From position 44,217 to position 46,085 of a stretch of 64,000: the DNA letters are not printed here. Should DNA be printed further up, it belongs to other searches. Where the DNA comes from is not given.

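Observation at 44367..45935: Unusual fusion of an AAC(3)-like N-acetyltransferase to a sugar-isomerase-type TIM barrel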

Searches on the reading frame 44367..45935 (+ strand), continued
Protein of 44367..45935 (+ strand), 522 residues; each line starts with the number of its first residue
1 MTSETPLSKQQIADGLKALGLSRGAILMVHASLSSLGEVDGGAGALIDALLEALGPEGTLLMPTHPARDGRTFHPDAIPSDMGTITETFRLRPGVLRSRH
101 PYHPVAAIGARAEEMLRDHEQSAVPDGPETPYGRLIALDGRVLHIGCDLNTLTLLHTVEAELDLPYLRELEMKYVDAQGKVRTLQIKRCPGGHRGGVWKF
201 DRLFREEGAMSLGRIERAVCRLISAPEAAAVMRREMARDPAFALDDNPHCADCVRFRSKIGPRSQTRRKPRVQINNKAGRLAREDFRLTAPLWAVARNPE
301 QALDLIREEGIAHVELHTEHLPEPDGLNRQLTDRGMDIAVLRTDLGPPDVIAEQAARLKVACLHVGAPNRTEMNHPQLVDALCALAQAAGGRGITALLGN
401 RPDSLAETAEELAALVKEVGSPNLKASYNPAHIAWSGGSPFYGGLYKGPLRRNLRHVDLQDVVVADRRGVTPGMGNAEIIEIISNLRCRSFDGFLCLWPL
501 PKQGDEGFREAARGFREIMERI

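Call 30: fold_search(model_id=the predicted structure, library=pdb)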
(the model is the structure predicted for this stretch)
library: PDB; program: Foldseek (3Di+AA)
matches with E <= 10: 1601; with E <= 0.001: 195
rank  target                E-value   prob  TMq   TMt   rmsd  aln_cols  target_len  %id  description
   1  6mn3_B                1.3e-20  1.00  0.45  0.88   2.7       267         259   30  Crystal structure of aminoglycoside acetyltransferase AAC(3)-IVa, apoenzyme (released 2018-10-24)
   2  6mn5_A                1.6e-20  1.00  0.46  0.90   2.3       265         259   29  Crystal structure of aminoglycoside acetyltransferase AAC(3)-IVa, H154A mutant, in complex with gentamicin C1A (released 2018-10-24)
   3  6mn5_D                2.4e-20  1.00  0.45  0.87   2.7       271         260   28  Crystal structure of aminoglycoside acetyltransferase AAC(3)-IVa, H154A mutant, in complex with gentamicin C1A (released 2018-10-24)
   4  6mn4_A                3.1e-20  1.00  0.45  0.89   2.4       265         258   30  Crystal structure of aminoglycoside acetyltransferase AAC(3)-IVa, H154A mutant, in complex with apramycin (released 2018-10-24)
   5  6mn3_A                1.0e-19  1.00  0.44  0.88   2.9       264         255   30  Crystal structure of aminoglycoside acetyltransferase AAC(3)-IVa, apoenzyme (released 2018-10-24)
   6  3kzl_C                1.5e-18  1.00  0.41  0.79   2.3       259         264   28  Crystal structure of BA2930 mutant (H183G) in complex with AcCoA (released 2009-12-22)
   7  3kzl_A                1.9e-18  1.00  0.40  0.77   2.5       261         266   27  Crystal structure of BA2930 mutant (H183G) in complex with AcCoA (released 2009-12-22)
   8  6mb9_C                2.3e-18  1.00  0.42  0.79   2.9       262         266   28  Ternary (neomycin/CoA) structure of AAC-IIIb (released 2018-11-07)
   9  3e4f_A                2.3e-18  1.00  0.41  0.79   2.8       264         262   27  Crystal structure of BA2930- a putative aminoglycoside N3-acetyltransferase from Bacillus anthracis (released 2008-08-19)
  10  2nyg_A                2.3e-18  1.00  0.41  0.77   3.6       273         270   27  Crystal structure of YokD protein from Bacillus subtilis (released 2006-12-12)
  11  3n0s_B                2.8e-18  1.00  0.40  0.77   2.6       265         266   27  Crystal structure of BA2930 mutant (H183A) in complex with AcCoA (released 2010-06-09)
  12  7lap_B                3.5e-18  1.00  0.41  0.73   3.0       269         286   30  Crystal structure of aminoglycoside acetyltransferase AAC(3)-Xa (released 2021-02-03)
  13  3n0m_A                3.5e-18  1.00  0.41  0.79   2.6       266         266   26  Crystal structure of BA2930 mutant (H183G) in complex with AcCoA (released 2010-06-09)
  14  2nyg_D                3.5e-18  1.00  0.41  0.77   3.3       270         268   27  Crystal structure of YokD protein from Bacillus subtilis (released 2006-12-12)
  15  3e4f_B                3.6e-18  1.00  0.42  0.81   2.4       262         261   28  Crystal structure of BA2930- a putative aminoglycoside N3-acetyltransferase from Bacillus anthracis (released 2008-08-19)
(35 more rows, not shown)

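Call 75: search_dna_similar(query=window:44367-45932:+, collection=plasmids, mode=protein, max_rows=12, max_evalue=0.00001)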
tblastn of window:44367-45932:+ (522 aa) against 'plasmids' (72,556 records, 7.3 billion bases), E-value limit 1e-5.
Records with a match: 3298; places in all: 3786; records where one place covers at least 80% of the query: 0.
Best place of each record, by identity: <60% 3298.
By first word of the organism name: Klebsiella 1080; Escherichia 1049; Salmonella 488; Enterobacter 148; Acinetobacter 121; Citrobacter 83; Shigella 54; Lactococcus 53; Proteus 28; Pseudomonas 18; and 50 more.
By predicted mobility (MOB-suite, as given by PLSDB): conjugative 2292; non-mobilizable 546; mobilizable 460.
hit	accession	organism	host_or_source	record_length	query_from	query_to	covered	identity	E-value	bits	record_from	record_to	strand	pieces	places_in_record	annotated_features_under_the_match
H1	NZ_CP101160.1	Natronosalvus amylolyticus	cell culture,sediment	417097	3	260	49%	34.6%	2e-22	109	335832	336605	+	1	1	AAC(3) family N-acetyltransferase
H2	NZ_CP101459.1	Natrononativus amylolyticus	cell culture,sediment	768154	7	260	49%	35.1%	7e-26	119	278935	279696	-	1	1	AAC(3) family N-acetyltransferase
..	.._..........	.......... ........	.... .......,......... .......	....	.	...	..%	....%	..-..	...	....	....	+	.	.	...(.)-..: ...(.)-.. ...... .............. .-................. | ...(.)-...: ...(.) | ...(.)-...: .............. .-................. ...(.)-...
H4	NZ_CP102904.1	Klebsiella quasipneumoniae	mixed culture,well water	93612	6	271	51%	33.1%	4e-13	144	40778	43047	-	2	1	aph(4)-Ia: aminoglycoside O-phosphotransferase APH(4)-Ia | AAC(3)-IVa: AAC(3)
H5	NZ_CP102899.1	Klebsiella quasipneumoniae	mixed culture,well water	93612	6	271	51%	33.1%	4e-13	144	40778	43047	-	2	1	aph(4)-Ia: aminoglycoside O-phosphotransferase APH(4)-Ia | AAC(3)-IVa: AAC(3)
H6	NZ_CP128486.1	Klebsiella pneumoniae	Laying hen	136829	6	271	51%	33.1%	4e-17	156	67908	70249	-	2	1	aph(4)-Ia: aminoglycoside O-phosphotransferase APH(4)-Ia | APH(4)-Ia: APH(4) | AAC(3)-IVa: AAC(3) | aac(3)-IVa: aminoglycoside N-acetyltransferase AAC(3)-IVa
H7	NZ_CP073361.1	Escherichia coli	single bacteria,urine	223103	3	271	52%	32.5%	6e-19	163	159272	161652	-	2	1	aph(4)-Ia: aminoglycoside O-phosphotransferase APH(4)-Ia | aac(3)-IVa: aminoglycoside N-acetyltransferase AAC(3)-IVa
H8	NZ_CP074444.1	Klebsiella pneumoniae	Homo sapiens,left thigh tissue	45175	6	271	51%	32.9%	3e-19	163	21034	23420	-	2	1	aph(4)-Ia: aminoglycoside O-phosphotransferase APH(4)-Ia | AAC(3)-IVa: AAC(3) | aac(3)-IVa: aminoglycoside N-acetyltransferase AAC(3)-IVa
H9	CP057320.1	Citrobacter freundii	culture,Pooled pig faecal samples ...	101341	6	271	51%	32.8%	4e-19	163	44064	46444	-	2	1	aph(4)-Ia: aminoglycoside O-phosphotransferase APH(4)-Ia | aac(3)-IVa: aminoglycoside N-acetyltransferase AAC(3)-IVa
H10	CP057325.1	Citrobacter freundii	culture,Pooled pig faecal samples ...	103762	6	271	51%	32.8%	4e-19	163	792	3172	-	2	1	aph(4)-Ia: aminoglycoside O-phosphotransferase APH(4)-Ia | aac(3)-IVa: aminoglycoside N-acetyltransferase AAC(3)-IVa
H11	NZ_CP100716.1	Salmonella enterica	Homo sapiens,stool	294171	6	271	51%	32.8%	5e-19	162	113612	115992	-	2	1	aph(4)-Ia: aminoglycoside O-phosphotransferase APH(4)-Ia | aac(3)-IVa: aminoglycoside N-acetyltransferase AAC(3)-IVa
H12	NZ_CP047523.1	Salmonella enterica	feces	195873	6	271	51%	32.8%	6e-19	162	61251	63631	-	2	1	aph(4)-Ia: aminoglycoside O-phosphotransferase APH(4)-Ia | aac(3)-IVa: aminoglycoside N-acetyltransferase AAC(3)-IVa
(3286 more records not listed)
